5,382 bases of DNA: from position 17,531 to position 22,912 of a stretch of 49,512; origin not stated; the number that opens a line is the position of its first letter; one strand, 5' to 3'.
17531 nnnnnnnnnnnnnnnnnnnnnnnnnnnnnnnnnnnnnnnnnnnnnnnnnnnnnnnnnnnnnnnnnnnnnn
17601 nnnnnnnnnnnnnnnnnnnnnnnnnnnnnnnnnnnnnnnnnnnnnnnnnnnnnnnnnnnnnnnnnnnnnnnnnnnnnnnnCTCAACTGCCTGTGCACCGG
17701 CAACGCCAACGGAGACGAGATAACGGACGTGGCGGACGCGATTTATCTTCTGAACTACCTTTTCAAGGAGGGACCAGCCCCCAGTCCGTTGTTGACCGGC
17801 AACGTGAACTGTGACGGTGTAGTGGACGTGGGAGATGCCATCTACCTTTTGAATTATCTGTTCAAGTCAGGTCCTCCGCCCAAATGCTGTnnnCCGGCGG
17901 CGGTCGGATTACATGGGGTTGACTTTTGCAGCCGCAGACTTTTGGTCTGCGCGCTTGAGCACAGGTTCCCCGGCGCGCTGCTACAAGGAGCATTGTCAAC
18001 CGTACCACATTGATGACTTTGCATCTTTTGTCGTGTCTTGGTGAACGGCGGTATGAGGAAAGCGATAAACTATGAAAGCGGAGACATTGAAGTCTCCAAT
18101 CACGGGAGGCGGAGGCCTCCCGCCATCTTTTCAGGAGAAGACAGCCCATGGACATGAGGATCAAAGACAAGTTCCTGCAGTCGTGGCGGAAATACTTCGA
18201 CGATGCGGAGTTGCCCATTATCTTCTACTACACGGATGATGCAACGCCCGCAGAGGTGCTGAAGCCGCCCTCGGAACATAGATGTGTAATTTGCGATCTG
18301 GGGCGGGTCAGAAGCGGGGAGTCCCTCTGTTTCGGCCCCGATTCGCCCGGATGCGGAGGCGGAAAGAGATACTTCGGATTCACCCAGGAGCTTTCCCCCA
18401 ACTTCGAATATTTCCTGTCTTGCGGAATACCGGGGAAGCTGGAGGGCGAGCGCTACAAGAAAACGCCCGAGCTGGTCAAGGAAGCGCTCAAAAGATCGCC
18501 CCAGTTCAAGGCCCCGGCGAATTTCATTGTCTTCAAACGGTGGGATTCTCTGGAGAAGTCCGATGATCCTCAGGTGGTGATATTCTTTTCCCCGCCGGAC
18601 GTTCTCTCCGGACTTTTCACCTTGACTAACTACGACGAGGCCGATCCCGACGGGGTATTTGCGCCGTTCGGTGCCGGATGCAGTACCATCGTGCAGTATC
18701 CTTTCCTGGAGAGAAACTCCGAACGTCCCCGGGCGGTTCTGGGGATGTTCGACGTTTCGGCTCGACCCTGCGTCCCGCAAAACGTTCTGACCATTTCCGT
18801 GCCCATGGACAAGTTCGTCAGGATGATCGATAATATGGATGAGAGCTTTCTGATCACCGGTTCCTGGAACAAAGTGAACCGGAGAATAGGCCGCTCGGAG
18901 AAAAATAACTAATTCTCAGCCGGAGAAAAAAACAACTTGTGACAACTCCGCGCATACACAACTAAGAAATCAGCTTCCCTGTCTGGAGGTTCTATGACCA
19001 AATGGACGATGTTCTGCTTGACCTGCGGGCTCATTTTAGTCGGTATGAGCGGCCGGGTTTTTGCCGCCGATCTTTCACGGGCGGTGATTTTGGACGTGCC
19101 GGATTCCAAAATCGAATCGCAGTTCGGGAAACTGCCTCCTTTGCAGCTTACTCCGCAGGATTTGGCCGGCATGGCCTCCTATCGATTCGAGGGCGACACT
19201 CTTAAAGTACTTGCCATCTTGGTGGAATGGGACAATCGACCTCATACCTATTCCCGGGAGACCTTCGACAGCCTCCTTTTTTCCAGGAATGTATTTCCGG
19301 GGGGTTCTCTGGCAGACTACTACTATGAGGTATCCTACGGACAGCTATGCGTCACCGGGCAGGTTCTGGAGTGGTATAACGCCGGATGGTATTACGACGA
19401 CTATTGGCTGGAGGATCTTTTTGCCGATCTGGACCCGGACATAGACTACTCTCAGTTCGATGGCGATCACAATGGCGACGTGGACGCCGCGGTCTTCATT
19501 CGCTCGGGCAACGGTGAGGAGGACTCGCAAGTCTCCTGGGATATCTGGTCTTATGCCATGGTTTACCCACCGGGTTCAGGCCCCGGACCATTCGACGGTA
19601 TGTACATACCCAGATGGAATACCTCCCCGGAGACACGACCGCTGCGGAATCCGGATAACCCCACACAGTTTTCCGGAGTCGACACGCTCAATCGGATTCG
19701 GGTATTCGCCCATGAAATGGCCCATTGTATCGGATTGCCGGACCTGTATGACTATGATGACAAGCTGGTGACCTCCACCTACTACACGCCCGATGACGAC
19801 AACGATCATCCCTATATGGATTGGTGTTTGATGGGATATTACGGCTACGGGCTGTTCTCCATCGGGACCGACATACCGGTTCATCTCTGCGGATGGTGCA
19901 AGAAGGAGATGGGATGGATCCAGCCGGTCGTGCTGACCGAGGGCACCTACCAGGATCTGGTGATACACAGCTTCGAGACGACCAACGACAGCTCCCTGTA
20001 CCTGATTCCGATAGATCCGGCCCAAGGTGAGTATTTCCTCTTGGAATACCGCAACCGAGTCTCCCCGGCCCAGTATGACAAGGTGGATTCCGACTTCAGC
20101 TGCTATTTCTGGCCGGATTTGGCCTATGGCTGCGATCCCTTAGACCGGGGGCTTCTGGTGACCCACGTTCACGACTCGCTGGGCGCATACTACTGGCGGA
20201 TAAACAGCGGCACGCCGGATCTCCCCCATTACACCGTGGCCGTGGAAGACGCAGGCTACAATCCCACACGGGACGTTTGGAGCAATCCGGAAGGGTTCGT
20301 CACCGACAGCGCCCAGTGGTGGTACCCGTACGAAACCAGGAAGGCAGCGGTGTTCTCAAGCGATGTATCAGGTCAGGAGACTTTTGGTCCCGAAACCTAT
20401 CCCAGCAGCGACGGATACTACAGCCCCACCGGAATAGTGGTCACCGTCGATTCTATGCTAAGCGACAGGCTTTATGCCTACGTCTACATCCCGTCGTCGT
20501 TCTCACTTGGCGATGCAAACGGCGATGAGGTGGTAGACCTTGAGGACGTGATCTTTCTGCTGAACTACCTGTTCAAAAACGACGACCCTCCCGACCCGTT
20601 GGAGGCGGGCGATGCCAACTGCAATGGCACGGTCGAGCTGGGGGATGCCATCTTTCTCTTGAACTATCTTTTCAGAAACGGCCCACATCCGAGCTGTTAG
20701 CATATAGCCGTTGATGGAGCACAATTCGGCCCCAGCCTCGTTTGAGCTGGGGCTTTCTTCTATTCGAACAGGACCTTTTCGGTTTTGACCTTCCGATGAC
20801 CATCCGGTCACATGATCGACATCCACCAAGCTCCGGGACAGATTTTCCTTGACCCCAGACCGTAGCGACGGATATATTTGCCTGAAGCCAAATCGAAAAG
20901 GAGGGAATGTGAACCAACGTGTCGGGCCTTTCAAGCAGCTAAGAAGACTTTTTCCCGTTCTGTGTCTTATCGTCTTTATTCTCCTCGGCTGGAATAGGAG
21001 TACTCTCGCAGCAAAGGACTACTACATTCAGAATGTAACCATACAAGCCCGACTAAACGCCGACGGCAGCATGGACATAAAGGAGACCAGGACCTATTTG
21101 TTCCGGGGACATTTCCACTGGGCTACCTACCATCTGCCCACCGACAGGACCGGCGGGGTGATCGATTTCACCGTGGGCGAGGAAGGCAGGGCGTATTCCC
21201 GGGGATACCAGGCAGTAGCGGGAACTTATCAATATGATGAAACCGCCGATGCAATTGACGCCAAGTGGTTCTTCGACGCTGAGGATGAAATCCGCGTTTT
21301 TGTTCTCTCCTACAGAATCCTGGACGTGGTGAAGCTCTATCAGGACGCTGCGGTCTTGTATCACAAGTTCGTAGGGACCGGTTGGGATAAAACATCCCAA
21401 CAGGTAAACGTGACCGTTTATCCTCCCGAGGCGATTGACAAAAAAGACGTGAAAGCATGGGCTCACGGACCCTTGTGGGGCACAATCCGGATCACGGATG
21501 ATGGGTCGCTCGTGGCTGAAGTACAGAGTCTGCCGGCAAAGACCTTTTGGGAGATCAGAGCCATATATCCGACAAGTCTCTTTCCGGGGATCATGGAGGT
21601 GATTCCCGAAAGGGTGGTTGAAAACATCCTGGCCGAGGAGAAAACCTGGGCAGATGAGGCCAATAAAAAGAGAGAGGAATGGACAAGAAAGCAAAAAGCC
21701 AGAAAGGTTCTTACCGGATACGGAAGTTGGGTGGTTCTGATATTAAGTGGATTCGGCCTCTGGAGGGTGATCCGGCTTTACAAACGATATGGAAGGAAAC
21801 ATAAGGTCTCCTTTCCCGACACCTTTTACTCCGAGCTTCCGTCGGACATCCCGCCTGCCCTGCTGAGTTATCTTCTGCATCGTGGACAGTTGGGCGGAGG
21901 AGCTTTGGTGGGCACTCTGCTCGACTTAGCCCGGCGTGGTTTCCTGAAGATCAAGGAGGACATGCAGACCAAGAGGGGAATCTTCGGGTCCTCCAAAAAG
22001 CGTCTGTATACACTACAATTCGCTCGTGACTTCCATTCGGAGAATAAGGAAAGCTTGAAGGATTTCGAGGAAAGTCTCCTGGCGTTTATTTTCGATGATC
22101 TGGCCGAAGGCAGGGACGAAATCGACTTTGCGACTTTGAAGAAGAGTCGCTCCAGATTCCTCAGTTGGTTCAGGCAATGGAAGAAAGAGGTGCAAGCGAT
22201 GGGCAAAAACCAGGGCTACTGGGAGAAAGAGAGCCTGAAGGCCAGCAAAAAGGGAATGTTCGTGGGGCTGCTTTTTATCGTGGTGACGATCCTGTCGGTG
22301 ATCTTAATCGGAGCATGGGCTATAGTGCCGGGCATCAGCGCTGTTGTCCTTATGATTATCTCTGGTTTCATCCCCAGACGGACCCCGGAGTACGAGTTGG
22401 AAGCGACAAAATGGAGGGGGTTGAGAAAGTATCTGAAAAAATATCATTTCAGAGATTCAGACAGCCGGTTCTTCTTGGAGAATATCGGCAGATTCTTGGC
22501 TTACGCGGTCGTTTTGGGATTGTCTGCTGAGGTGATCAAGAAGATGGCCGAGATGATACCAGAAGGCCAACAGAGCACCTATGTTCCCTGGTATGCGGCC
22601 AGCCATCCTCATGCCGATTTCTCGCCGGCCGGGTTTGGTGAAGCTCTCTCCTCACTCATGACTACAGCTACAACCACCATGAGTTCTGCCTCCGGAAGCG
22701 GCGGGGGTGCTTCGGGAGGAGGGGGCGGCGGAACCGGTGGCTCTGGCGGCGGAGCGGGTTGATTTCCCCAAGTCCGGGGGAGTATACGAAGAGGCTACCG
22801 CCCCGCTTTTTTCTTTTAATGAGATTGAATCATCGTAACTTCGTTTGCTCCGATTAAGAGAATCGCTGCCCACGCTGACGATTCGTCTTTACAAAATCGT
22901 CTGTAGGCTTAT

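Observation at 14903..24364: Dockerin island with non-cellulolytic cargo: a propeller adhesin, an M6 metalloprotease and a Cys-rich enzyme-like protein share one C-terminal docking module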

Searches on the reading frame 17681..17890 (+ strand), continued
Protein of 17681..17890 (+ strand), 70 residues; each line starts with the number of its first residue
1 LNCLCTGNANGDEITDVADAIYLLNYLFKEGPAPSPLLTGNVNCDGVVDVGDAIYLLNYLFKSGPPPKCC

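Call 81: search_protein_families(library=pfam, proteins=[P0042, P0086, P0127, P0046, P0143, P0028, P0092], max_evalue=0.1)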
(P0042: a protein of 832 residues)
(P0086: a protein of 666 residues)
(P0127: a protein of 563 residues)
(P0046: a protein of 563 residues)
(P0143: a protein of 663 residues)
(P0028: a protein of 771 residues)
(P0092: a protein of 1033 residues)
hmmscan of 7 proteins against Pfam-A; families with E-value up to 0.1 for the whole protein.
P0042 (832 aa): 5 families
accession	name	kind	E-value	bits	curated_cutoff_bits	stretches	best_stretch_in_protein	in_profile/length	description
PF00404.24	Dockerin_1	-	1.3e-17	64.2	22.9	2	769-822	2-56/57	Dockerin type I domain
PF00963.24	Cohesin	-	1.6e-15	58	24.1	2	145-249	18-120/139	Cohesin domain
PF05098.17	LEF-4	-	0.0053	16.1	20.2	1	731-822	269-354/472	Late expression factor 4 (LEF-4)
PF13499.12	EF-hand_7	-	0.04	14.7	30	0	770-816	12-63/67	EF-hand domain pair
PF13405.12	EF-hand_6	-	0.076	13.2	25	0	766-788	6-28/30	EF-hand domain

P0086 (666 aa): 7 families
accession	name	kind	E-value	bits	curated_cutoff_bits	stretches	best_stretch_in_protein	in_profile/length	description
PF00404.24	Dockerin_1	-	2.2e-21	76.3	22.9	2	453-507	1-56/57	Dockerin type I domain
PF00963.24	Cohesin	-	1.3e-07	32.4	24.1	1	548-647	14-121/139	Cohesin domain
PF17963.7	Big_9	-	0.0002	22.6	23.6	1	195-278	8-88/89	Bacterial Ig domain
PF13499.12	EF-hand_7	-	0.0035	18.1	30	0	388-467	12-62/67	EF-hand domain pair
PF13405.12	EF-hand_6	-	0.021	15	25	0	388-401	10-23/30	EF-hand domain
PF00036.39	EF-hand_1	-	0.057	13.4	25.4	0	388-401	10-23/29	EF hand domain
PF13202.12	EF-hand_5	-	0.061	13.3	25.9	0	388-397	9-18/25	EF hand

P0127 (563 aa): 6 families
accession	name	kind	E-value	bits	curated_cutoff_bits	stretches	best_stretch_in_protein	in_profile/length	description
PF00404.24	Dockerin_1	-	6.6e-17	61.9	22.9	2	351-401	1-52/57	Dockerin type I domain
PF17963.7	Big_9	-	1.8e-08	35.6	23.6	1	182-272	3-89/89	Bacterial Ig domain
PF00963.24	Cohesin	-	1.8e-06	28.7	24.1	1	451-549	20-124/139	Cohesin domain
PF18911.6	PKD_4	-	0.00092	19.7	27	0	251-273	62-85/85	PKD domain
PF05345.18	He_PIG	-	0.0036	18.2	24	1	183-273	2-95/96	Putative Ig domain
PF17892.7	Cadherin_5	-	0.0061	16.8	26.5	1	205-274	33-98/98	Cadherin-like domain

P0046 (563 aa): 6 families
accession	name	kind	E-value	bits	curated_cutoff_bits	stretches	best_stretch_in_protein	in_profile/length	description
PF00404.24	Dockerin_1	-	8.8e-19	67.9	22.9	2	353-407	1-56/57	Dockerin type I domain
PF00963.24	Cohesin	-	1.7e-05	25.5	24.1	1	442-531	13-110/139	Cohesin domain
PF13405.12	EF-hand_6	-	0.024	14.8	25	0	288-304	10-26/30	EF-hand domain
PF17963.7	Big_9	-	0.032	15.5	23.6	1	199-272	18-88/89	Bacterial Ig domain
PF13499.12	EF-hand_7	-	0.051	14.4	30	0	288-370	12-65/67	EF-hand domain pair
PF00036.39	EF-hand_1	-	0.051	13.6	25.4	0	288-301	10-23/29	EF hand domain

P0143 (663 aa): 5 families
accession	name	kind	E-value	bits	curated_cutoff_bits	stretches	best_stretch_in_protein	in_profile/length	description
PF00404.24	Dockerin_1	-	1.6e-15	57.5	22.9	2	384-437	2-56/57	Dockerin type I domain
PF17963.7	Big_9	-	0.00023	22.4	23.6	1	292-373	11-89/89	Bacterial Ig domain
PF00963.24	Cohesin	-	0.0072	17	24.1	0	547-630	15-105/139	Cohesin domain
PF18911.6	PKD_4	-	0.014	15.9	27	1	184-221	1-38/85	PKD domain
PF13927.12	Ig_3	-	0.027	15.4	30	0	186-234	1-48/78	Immunoglobulin domain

P0028 (771 aa): 2 families
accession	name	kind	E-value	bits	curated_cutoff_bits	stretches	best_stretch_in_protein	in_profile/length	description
PF00404.24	Dockerin_1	-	2e-16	60.4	22.9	3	699-751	2-55/57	Dockerin type I domain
PF07705.17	CARDB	-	0.056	14.1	22.7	0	514-593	41-93/101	CARDB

P0092 (1033 aa): 6 families
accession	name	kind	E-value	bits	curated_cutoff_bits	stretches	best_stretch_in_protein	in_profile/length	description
PF17164.10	DUF5122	-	4.6e-15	56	27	4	115-141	2-27/36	Domain of unknown function (DUF5122) beta-propeller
PF00404.24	Dockerin_1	-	7.6e-14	52.1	22.9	2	970-1023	2-56/57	Dockerin type I domain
PF00963.24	Cohesin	-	8.1e-08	33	24.1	1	558-657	5-105/139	Cohesin domain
PF13405.12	EF-hand_6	-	0.00028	20.8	25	0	967-989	6-28/30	EF-hand domain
PF13499.12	EF-hand_7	-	0.029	15.2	30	0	492-534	7-37/67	EF-hand domain pair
PF00036.39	EF-hand_1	-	0.077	13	25.4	0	967-987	6-26/29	EF hand domain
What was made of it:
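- P0042 scores 58 bits (call 81).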

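Call 85: find_encoding_contigs(protein=P0086, flank=8000, max_places=2)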
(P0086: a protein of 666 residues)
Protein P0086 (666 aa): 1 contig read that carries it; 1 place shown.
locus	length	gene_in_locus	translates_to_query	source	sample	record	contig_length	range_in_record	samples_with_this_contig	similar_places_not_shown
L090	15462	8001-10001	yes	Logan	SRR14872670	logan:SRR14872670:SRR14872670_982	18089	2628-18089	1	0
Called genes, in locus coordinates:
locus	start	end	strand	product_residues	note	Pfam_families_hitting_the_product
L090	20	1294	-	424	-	PF01964:ThiC_Rad_SAM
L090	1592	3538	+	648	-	PF03169:OPT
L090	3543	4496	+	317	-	PF26233:NicX, PF02073:Peptidase_M29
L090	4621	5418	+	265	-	-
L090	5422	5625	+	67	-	-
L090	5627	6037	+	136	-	PF02661:Fic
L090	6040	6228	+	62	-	PF18993:Rv0078B (faint)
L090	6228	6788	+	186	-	-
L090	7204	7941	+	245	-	PF00404:Dockerin_1 (weak)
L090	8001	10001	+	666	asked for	PF00963:Cohesin (faint), PF00404:Dockerin_1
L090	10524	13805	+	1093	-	PF01590:GAF, PF13185:GAF_2, PF13492:GAF_3, PF08448:PAS_4, PF00989:PAS, PF08448:PAS_4, PF13426:PAS_9, PF00989:PAS, +19 more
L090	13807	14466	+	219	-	PF00072:Response_reg, PF04545:Sigma70_r4 (weak), PF00196:GerE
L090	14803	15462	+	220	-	?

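Call 86: list_cluster_members(proteins=[L036:1842-3095:+, P0086, P0042, P0127])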
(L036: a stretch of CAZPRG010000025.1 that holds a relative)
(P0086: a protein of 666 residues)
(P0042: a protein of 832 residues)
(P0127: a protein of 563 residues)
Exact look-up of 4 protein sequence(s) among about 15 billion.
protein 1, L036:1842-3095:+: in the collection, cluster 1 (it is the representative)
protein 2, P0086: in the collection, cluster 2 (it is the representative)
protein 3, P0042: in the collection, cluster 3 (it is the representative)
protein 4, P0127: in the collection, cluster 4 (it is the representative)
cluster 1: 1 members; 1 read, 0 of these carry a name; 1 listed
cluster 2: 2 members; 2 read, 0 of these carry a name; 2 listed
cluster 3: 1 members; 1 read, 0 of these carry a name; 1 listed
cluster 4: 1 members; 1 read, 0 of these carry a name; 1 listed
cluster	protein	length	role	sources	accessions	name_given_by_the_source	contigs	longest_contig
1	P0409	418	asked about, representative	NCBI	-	-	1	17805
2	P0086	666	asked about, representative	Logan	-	-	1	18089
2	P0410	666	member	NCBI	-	-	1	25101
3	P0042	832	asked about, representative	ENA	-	-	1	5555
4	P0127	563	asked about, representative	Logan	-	-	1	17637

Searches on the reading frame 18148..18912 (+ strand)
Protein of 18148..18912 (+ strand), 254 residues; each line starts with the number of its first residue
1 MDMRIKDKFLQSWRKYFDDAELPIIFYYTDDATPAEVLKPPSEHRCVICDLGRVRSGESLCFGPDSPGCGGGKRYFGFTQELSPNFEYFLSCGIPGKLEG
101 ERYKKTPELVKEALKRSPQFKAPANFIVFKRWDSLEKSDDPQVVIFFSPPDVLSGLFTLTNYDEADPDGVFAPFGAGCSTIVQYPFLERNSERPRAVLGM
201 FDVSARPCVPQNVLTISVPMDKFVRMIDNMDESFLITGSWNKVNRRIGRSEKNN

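Call 9: search_protein_families(library=pfam, proteins=[window:18148-18912:+], max_evalue=0.01)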
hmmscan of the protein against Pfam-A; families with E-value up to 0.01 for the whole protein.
window:18148-18912:+ (254 aa): 1 family
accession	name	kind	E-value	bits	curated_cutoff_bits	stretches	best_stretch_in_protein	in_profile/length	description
PF02596.20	DUF169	-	7e-27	95.1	27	1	25-229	16-209/209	Uncharacterised ArCR, COG2043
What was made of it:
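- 18148..18912 (+): DUF169 protein between dockerin genes. No dockerin; context only. Pfam DUF169 at 7e-27 (call 9).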

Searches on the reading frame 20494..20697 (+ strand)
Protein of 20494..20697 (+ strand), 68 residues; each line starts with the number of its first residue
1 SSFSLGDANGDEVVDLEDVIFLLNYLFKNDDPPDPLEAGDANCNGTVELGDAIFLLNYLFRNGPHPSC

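Call 12: search_protein_families(library=pfam, proteins=[window:20494-20697:+], max_evalue=1)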
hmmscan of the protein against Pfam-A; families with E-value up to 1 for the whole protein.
window:20494-20697:+ (68 aa): 3 families
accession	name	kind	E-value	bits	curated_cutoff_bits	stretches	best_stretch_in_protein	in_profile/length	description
PF00404.24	Dockerin_1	-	1.1e-07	32.4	22.9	1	5-59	1-56/57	Dockerin type I domain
PF13405.12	EF-hand_6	-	0.044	14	25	0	3-25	6-28/30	EF-hand domain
PF00036.39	EF-hand_1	-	0.066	13.2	25.4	0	3-23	6-26/29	EF hand domain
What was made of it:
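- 18994..20700 (+): 568-aa secreted M6-family metalloprotease (HEMAH motif) with a C-terminal dockerin (20509-20697) ending in ...PSC. The dockerin scores 32.4 bits (call 12).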

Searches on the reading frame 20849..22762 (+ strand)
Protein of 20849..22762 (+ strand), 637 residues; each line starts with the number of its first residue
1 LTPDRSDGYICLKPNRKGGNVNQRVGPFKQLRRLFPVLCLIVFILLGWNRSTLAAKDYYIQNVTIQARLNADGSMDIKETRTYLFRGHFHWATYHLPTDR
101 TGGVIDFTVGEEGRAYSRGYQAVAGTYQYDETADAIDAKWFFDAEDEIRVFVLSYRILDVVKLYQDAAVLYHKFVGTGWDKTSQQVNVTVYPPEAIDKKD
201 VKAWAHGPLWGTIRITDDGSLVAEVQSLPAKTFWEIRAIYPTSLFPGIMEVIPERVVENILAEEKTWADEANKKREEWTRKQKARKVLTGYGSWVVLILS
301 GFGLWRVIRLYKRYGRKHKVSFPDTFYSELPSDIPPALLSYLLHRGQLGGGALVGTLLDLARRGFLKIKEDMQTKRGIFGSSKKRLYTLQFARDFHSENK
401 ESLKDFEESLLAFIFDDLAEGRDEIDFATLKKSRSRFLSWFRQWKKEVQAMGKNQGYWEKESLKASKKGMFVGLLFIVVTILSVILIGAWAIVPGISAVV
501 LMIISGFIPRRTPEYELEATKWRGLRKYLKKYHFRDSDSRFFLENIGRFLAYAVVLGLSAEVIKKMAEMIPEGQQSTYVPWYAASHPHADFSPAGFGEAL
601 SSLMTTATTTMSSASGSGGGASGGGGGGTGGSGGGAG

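Call 9: search_protein_families(library=pfam, proteins=[window:20849-22762:+], max_evalue=0.01)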
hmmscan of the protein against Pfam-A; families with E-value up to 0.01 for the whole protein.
window:20849-22762:+ (637 aa): 4 families
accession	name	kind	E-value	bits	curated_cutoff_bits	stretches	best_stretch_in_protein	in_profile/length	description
PF20990.2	DUF2207_C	-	9e-36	124.3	33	1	326-566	4-247/247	Predicted membrane protein (DUF2207) C-terminal domain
PF09972.14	DUF2207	-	6.2e-25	88.8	24.4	1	60-239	2-171/172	Predicted membrane protein (DUF2207) N-terminal domain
PF05987.18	DUF898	-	0.00042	20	28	1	468-597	61-167/336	Bacterial protein of unknown function (DUF898)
PF03189.18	Otopetrin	-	0.0026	17.2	27.8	1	463-486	229-252/434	Otopetrin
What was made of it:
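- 20849..22762 (+): DUF2207 membrane protein with a Gly-rich tail, lying between dockerin genes. It carries no dockerin. Listed as context only; no evidence that it belongs to the system. DUF2207 and DUF2207_C match (call 9).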

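Call 70: search_protein_families(library=ncbifam, proteins=[window:20849-22762:+], max_evalue=0.01)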
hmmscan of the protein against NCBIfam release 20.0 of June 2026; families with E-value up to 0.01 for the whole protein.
window:20849-22762:+ (637 aa): 1 family
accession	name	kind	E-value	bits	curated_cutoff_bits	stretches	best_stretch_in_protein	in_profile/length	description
NF011322.0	PRK14735.1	equivalog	0.0059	16.5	202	0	241-284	59-100/139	F0F1 ATP synthase subunit epsilon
